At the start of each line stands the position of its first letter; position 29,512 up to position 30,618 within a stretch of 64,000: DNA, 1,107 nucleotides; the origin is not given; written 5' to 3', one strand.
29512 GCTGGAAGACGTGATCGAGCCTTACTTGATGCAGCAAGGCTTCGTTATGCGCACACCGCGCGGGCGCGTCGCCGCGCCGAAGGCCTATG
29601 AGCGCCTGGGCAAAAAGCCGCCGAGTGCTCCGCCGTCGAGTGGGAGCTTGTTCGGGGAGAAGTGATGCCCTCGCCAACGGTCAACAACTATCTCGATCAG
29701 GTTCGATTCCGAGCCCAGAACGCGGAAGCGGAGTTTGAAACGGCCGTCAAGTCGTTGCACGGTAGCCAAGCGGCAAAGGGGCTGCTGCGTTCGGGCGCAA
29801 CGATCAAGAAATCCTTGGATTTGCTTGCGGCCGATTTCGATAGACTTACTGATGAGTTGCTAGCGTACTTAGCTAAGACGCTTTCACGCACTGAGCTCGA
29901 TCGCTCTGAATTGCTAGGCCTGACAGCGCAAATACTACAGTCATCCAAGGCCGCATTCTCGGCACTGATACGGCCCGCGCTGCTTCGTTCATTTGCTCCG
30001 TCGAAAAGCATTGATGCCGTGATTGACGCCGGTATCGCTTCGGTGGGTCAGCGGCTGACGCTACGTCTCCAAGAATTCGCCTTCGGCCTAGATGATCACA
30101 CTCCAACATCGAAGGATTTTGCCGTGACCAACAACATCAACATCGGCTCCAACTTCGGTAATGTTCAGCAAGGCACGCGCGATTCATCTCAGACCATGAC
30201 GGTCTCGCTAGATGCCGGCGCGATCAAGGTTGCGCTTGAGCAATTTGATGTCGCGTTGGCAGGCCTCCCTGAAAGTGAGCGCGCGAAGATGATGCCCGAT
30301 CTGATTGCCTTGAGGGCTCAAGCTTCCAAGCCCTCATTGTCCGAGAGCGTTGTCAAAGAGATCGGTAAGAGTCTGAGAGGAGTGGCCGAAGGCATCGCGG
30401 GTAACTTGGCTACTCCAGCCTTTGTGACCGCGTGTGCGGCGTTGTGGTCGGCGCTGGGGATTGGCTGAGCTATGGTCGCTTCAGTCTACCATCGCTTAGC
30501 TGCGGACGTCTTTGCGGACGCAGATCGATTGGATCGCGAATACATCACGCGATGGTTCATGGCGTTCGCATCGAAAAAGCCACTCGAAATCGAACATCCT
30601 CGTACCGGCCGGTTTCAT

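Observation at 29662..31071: Two adjacent low-GC paralogous genes of unknown function, translationally coupled to ruvB, sharing a distinctive C-terminal motif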

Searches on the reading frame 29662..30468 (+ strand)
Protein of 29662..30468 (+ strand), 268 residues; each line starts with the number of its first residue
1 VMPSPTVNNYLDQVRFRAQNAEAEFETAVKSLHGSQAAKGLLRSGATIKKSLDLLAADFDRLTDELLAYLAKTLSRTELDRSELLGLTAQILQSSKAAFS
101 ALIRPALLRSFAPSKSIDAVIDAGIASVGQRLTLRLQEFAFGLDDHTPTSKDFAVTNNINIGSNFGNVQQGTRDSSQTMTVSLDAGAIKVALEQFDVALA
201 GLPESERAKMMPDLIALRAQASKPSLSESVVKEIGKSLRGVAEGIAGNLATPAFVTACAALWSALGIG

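Call 4: search_protein_families(library=pfam, proteins=[window:29662-30468:+], max_evalue=1)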
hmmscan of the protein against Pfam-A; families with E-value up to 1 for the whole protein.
window:29662-30468:+ (268 aa): 1 family
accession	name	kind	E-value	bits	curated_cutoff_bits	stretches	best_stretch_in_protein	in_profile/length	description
PF13675.11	PilJ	-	0.063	13.8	26.6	1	12-80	41-109/114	Type IV pili methyl-accepting chemotaxis transducer N-term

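Call 6: search_protein_families(library=padloc, proteins=[window:29662-30468:+], max_evalue=1)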
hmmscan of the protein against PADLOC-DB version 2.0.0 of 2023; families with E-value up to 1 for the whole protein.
window:29662-30468:+ (268 aa): 3 families
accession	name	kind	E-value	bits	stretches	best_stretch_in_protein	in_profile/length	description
PDLC04453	PDC-M14B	-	0.00016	19.3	1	118-246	130-253/276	-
PDLC02333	AbiTi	-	0.013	13.7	1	157-251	3-103/114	AbiTi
PDLC04451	PDC-M14B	-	0.047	11.4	1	154-260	153-252/261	-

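Call 7: search_protein_families(library=ncbifam, proteins=[window:29662-30468:+], max_evalue=1)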
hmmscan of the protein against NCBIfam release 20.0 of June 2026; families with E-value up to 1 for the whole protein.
window:29662-30468:+ (268 aa): 0 families

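Call 8: find_homologous_proteins(query=window:29662-30468:+, max_evalue=0.001)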
Query window:29662-30468:+ (268 aa): 4 proteins with E <= 0.001 among 8000 candidates.
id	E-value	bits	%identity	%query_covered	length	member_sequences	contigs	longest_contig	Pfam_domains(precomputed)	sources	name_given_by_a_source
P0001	7.8e-162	554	100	100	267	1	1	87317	-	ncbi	ncbi:MAG: hypothetical protein R3C27_12940 [Hyphomonadaceae bacterium]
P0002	3.1e-56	209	44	99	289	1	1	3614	-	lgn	-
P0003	1.5e-54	203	44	100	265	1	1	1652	-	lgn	-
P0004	2.8e-42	163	60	56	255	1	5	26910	-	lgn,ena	-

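Call 13: find_encoding_contigs(protein=P0004, flank=8000, max_places=5)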
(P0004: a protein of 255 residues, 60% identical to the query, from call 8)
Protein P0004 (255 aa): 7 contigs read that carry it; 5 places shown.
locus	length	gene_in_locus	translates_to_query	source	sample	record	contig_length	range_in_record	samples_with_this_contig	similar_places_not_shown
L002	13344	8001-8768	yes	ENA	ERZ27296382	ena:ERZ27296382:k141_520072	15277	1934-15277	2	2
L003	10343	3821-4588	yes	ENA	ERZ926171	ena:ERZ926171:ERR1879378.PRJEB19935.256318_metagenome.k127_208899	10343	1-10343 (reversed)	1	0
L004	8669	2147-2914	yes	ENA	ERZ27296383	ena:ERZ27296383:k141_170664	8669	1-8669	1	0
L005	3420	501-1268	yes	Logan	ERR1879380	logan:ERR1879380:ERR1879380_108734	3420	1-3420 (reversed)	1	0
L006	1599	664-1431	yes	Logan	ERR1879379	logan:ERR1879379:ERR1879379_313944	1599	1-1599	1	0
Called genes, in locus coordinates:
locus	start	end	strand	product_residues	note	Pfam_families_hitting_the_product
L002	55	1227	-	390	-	PF08007:JmjC_2, PF13621:Cupin_8 (faint)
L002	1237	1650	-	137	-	-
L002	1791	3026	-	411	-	PF00753:Lactamase_B (weak), PF12706:Lactamase_B_2, PF07521:RMMBL (faint)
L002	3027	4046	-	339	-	-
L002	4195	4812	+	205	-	PF01330:RuvA_N, PF14520:HHH_5, PF07499:RuvA_C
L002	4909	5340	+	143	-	PF04542:Sigma70_r2, PF08281:Sigma70_r4_2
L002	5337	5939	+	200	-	-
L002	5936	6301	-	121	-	PF03795:YCII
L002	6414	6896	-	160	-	-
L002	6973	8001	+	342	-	PF06068:TIP49 (faint), PF05496:RuvB_N, PF00004:AAA, PF07728:AAA_5 (weak), PF17864:AAA_lid_4, PF05491:WHD_RuvB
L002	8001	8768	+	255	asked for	-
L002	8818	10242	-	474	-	PF01554:MatE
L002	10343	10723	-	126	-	PF04237:YjbR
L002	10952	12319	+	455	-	PF01145:Band_7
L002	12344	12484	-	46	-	-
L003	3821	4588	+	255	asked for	-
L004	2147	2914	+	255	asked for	-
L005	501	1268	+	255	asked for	-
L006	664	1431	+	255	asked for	-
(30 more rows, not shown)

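Call 15: find_encoding_contigs(protein=P0002, flank=8000, max_places=4)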
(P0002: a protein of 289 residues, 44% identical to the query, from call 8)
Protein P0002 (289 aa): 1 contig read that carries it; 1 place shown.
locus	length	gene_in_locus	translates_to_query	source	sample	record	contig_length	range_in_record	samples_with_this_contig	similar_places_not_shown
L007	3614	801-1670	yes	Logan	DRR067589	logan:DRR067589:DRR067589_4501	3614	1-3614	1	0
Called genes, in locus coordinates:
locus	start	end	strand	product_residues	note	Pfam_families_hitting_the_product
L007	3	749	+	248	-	?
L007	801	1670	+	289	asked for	-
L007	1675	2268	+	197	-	-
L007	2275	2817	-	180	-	PF01872:RibD_C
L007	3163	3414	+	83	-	-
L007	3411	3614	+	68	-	?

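Call 16: find_encoding_contigs(protein=P0003, flank=8000, max_places=4)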
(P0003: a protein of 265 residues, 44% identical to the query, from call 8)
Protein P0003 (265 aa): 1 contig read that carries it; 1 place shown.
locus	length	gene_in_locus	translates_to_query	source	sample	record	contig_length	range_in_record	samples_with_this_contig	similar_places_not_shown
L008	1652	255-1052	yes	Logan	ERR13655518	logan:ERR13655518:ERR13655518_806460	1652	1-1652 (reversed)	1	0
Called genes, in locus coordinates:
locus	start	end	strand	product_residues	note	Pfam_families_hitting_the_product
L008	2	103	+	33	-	?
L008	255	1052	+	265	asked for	-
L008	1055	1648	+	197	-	-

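Call 29: search_protein_families(library=pfam, proteins=[P0004, P0002], max_evalue=10)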
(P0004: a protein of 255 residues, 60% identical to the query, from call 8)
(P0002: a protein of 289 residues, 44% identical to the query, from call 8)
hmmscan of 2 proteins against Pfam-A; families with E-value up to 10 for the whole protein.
P0004 (255 aa): 0 families

P0002 (289 aa): 3 families
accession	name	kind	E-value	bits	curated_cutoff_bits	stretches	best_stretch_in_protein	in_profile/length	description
PF00482.28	T2SSF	-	0.0068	16.8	25.2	1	70-125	14-69/125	Type II secretion system (T2SS), protein F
PF24072.1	T7_gp14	-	0.037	14.4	27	1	47-141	68-161/187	T7 virus internal virion protein gp14 family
PF24235.1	RHG29_45_N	-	0.19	12.4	27.7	1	85-120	9-44/108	Rho GTPase-activating protein 29/45 N-terminal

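Call 30: search_protein_families(library=padloc, proteins=[P0002, P0003, P0004], max_evalue=1)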
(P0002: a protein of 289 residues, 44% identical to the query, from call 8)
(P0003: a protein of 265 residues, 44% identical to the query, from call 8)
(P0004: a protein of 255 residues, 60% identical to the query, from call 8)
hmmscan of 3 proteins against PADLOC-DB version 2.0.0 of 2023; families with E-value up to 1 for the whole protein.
P0002 (289 aa): 3 families
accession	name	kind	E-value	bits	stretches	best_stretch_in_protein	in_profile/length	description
PDLC04453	PDC-M14B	-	7e-05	20.5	1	175-266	158-252/276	-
PDLC04451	PDC-M14B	-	7.4e-05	20.6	1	178-282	156-253/261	-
PDLC04448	PDC-M14B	-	0.0028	15.2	1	180-274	158-256/275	-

P0003 (265 aa): 4 families
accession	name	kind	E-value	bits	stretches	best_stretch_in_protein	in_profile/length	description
PDLC04453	PDC-M14B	-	0.00052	17.6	1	151-243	158-253/276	-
PDLC04451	PDC-M14B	-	0.00066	17.5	1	153-258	155-253/261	-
PDLC04449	PDC-M14B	-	0.0028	15.2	1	154-247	152-250/267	-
PDLC04448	PDC-M14B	-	0.029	11.9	1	155-249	157-255/275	-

P0004 (255 aa): 0 families

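Call 32: search_solved_structures(query=window:29665-30468:+, max_evalue=10)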
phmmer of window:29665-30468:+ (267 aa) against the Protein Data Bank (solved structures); distinct sequences matched with E-value up to 10: 1.
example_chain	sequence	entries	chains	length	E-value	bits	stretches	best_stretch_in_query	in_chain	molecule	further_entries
7a2d_A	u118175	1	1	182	0.66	13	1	128-217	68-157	Uncharacterized protein YraP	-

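Call 41: search_protein_representatives(protein=window:29665-30468:+)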
Query: 267 residues. Proteins with E-value up to 0.001 (for the whole library): 288; up to 1e-10: 107; up to 1e-30: 8. The best 150 are listed.
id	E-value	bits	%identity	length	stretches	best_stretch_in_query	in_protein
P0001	2.4e-162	554.4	100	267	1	1-267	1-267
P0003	1.1e-54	202.2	44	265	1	3-267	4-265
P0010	2.0e-36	142.4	35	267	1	3-266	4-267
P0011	6.4e-36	140.7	52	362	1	5-145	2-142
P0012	4.6e-34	134.6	34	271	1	3-267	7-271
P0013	1.8e-33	132.7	35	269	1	4-266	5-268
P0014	1.2e-32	130.0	34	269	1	3-266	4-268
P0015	6.8e-31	124.3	50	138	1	5-140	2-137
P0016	2.5e-30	122.4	33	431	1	3-267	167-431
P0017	6.4e-29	117.8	32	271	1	3-266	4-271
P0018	6.9e-29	117.7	48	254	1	3-150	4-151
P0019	3.9e-28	115.2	35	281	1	3-267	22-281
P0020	5.6e-28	114.7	34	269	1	4-266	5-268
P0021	7.0e-28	114.4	32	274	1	3-267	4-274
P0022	1.4e-27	113.5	32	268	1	3-267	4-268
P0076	1.2e-15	74.4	38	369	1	122-267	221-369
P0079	3.0e-15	73.1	42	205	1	156-267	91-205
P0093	2.7e-13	66.7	43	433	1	156-267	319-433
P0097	6.2e-13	65.5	36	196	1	159-267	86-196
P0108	1.9e-11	60.6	41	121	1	154-259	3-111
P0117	1.6e-10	57.7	40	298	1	159-266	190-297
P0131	9.5e-10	55.1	36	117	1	155-266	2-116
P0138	3.8e-09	53.1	36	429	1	143-266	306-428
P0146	8.8e-09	51.9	39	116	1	155-266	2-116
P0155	2.5e-08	50.5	33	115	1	155-266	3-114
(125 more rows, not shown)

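Call 43: predict_structure(alignment_id=A3)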
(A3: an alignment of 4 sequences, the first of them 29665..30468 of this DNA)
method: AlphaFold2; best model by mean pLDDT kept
length: 267 residues; sequences in the alignment: 4
mean_pLDDT: 75.1   pTM: 0.52
mean pLDDT of the five models: 75.1, 69.5, 66.9, 58.7, 55.4
residues with pLDDT >= 90: 60; 70-90: 149; 50-70: 19; < 50: 39
segments of 3 or more residues with pLDDT < 50: 143-180
pLDDT, mean of each block of 10 residues (from residue 1): 76 94 96 90 85 92 91 83 89 94 88 79 85 82 40 27 27 30 74 79 78 80 71 80 66 79 74
secondary structure, 60 per line:
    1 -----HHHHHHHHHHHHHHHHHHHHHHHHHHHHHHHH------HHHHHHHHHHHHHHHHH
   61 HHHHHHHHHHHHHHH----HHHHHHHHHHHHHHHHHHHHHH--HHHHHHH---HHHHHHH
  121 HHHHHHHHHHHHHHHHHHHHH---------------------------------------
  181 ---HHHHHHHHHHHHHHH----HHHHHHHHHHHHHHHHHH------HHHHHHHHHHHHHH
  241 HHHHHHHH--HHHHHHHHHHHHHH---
elements in order: H6-37 H44-75 H80-101 H104-110 H114-141 H184-198 H203-220 H227-248 H251-264

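Call 48: search_protein_families(library=padloc, alignment_id=A5, max_evalue=0.001)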
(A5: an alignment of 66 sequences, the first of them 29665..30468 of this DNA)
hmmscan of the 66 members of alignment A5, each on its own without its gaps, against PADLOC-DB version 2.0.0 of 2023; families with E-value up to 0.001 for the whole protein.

A. member 1, window:29665-30468:+ (267 aa): 1 family
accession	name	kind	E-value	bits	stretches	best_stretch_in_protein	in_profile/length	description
PDLC04453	PDC-M14B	-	0.00016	19.3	1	117-245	130-253/276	-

B. families by the number of members that match (of 66 scanned): 5 families
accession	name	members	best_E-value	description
PDLC04453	PDC-M14B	46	1.1e-08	-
PDLC04448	PDC-M14B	39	7.7e-10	-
PDLC04449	PDC-M14B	35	1.9e-07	-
PDLC04451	PDC-M14B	22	6.3e-08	-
PDLC02333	AbiTi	8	3e-07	AbiTi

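Call 52: search_protein_families(library=pfam, proteins=[P0117, P0097, P0093, P0138, P0076, P0079, P0011, P0016, P0131], max_evalue=0.1)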
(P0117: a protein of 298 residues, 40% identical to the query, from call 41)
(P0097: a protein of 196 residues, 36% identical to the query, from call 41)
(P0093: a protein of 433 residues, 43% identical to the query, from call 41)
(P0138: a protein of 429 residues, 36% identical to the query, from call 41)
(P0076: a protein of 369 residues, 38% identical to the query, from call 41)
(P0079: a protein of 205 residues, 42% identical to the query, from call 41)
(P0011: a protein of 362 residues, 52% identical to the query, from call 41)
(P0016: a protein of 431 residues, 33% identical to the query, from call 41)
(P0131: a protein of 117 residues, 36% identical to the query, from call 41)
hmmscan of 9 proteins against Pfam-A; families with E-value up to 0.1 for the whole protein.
P0117 (298 aa): 1 family
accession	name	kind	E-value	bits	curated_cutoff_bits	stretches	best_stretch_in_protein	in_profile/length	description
PF18864.6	AbiTii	-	7.6e-43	147.3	27.6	1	4-181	2-186/189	AbiTii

P0097 (196 aa): 2 families
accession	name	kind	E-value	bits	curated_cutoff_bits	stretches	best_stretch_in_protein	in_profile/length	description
PF18864.6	AbiTii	-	1.3e-07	32.4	27.6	1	10-71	120-184/189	AbiTii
PF18585.7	zf-CCCH_6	-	0.094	13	26.7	0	126-169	12-53/53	Chromatin remodeling factor Mit1 C-terminal Zn finger 2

P0093 (433 aa): 0 families

P0138 (429 aa): 1 family
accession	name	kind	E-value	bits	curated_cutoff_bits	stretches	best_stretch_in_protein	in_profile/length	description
PF18026.6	Exog_C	-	0.035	14.5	29.5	0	161-193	12-44/49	Endo/exonuclease (EXOG) C-terminal domain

P0076 (369 aa): 2 families
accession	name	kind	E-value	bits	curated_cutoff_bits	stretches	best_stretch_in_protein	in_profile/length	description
PF11812.13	DUF3333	-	0.0016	19.1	26.5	1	253-343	23-116/151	Domain of unknown function (DUF3333)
PF22564.2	HAAS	-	0.053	14.3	27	0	291-316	3-26/55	HAAS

P0079 (205 aa): 3 families
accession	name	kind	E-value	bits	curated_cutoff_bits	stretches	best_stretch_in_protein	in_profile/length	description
PF03908.18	Sec20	-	0.0034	17.7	27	1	85-137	3-55/92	Sec20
PF21124.2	VinK_C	-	0.071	14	27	0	38-60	6-28/62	VinK acyltransferase small domain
PF18959.5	DUF5701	-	0.089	13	27.4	0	115-193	62-138/206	Family of unknown function (DUF5701)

P0011 (362 aa): 0 families

P0016 (431 aa): 1 family
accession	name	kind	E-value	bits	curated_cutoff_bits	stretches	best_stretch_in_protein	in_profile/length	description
PF12080.14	GldM_4th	-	0.0079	17.3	24.6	1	280-333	28-81/114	GldM C-terminal domain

P0131 (117 aa): 5 families
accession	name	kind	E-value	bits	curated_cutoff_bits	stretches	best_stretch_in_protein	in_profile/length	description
PF16326.10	ABC_tran_CTD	-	0.0021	18.6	32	1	53-90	14-53/69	ABC transporter C-terminal domain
PF14282.11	FlxA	-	0.0045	17.5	26.3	1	8-72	2-67/101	FlxA-like protein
PF25310.1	VG15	-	0.031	14.9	26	1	16-101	53-134/212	VG15 protein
PF06698.16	DUF1192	-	0.043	14.4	25.5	0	54-77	27-50/58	Protein of unknown function (DUF1192)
PF12277.13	DUF3618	-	0.072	13.8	24.9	1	54-71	2-19/47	Protein of unknown function (DUF3618)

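Call 57: search_dna_similar(query=P0117, collection=plasmids, mode=protein, max_evalue=0.01, max_rows=40)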
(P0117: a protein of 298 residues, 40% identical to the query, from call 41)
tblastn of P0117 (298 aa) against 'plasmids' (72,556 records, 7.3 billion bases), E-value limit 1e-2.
Records with a match: 48; places in all: 117; records where one place covers at least 80% of the query: 37.
Best place of each record, by identity: <60% 48.
By first word of the organism name: Aeromonas 26; Vibrio 5; Rhizobium 2; Paraburkholderia 2; Acinetobacter 2; Pantoea 2; Cupriavidus 1; Enterobacter 1; Caulobacter 1; Alteromonas 1; and 5 more.
By predicted mobility (MOB-suite, as given by PLSDB): mobilizable 24; non-mobilizable 12; conjugative 12.
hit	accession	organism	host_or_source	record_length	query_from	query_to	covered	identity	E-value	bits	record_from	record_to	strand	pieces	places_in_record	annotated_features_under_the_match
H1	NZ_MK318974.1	Rhizobium rhizogenes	-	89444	1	281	94%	38.5%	1e-34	139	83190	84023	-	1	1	hypothetical protein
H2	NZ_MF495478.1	Aeromonas salmonicida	-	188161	1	281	94%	34.7%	2e-17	90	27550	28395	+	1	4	hypothetical protein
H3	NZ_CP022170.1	Aeromonas salmonicida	Atlantic salmon,The RAS Atlantic Salmon ...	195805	1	281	94%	34.7%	2e-17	90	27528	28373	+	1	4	hypothetical protein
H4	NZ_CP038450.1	Aeromonas media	cell culture,sludge from bioreactor ...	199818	1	281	94%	34.7%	2e-17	90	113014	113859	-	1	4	hypothetical protein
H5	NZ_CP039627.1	Aeromonas caviae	sludge,cell culture,sludge from ...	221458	1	281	94%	34.7%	2e-17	90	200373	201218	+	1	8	hypothetical protein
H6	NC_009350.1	Aeromonas salmonicida subsp. salmonicida A449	-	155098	1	279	94%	33.8%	4e-24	109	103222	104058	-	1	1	hypothetical protein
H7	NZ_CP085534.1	Aeromonas salmonicida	Brook charr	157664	1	279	94%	33.8%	4e-24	109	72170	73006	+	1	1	hypothetical protein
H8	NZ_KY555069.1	Aeromonas salmonicida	-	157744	1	279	94%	33.8%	4e-24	109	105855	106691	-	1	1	hypothetical protein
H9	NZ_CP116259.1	Aeromonas salmonicida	Fish,Bacteria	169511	1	279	94%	33.8%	4e-24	109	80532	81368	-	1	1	hypothetical protein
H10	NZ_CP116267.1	Aeromonas salmonicida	Fish,Bacteria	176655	1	279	94%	33.8%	4e-24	109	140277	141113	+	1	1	hypothetical protein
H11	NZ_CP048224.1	Aeromonas salmonicida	Salmo salar,cell culture,Atlantic ...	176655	1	279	94%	33.8%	4e-24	109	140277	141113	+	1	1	hypothetical protein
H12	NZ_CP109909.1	Aeromonas salmonicida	cell culturel,Aeromonas salmonicida ...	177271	1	279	94%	33.8%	4e-24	109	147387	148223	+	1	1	hypothetical protein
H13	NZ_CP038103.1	Aeromonas salmonicida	Salvelinus fontinalis,whole organism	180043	1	279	94%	33.8%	4e-24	109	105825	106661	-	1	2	hypothetical protein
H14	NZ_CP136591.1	Aeromonas veronii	cell culture,spleen of prussian carp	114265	1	280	94%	33.3%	1e-22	105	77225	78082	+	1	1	hypothetical protein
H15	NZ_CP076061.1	Cupriavidus sp. EM10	Pure-cultured cell,sewage water sludge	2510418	1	273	92%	34.0%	3e-29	124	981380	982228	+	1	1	none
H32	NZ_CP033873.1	Caulobacter sp. FWC26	whole organism,isolated from activated ...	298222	1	205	69%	40.1%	5e-25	112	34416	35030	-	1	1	hypothetical protein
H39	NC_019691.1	Synechococcus sp. PCC 7502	-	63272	1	207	69%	32.3%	5e-14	79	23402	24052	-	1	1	hypothetical protein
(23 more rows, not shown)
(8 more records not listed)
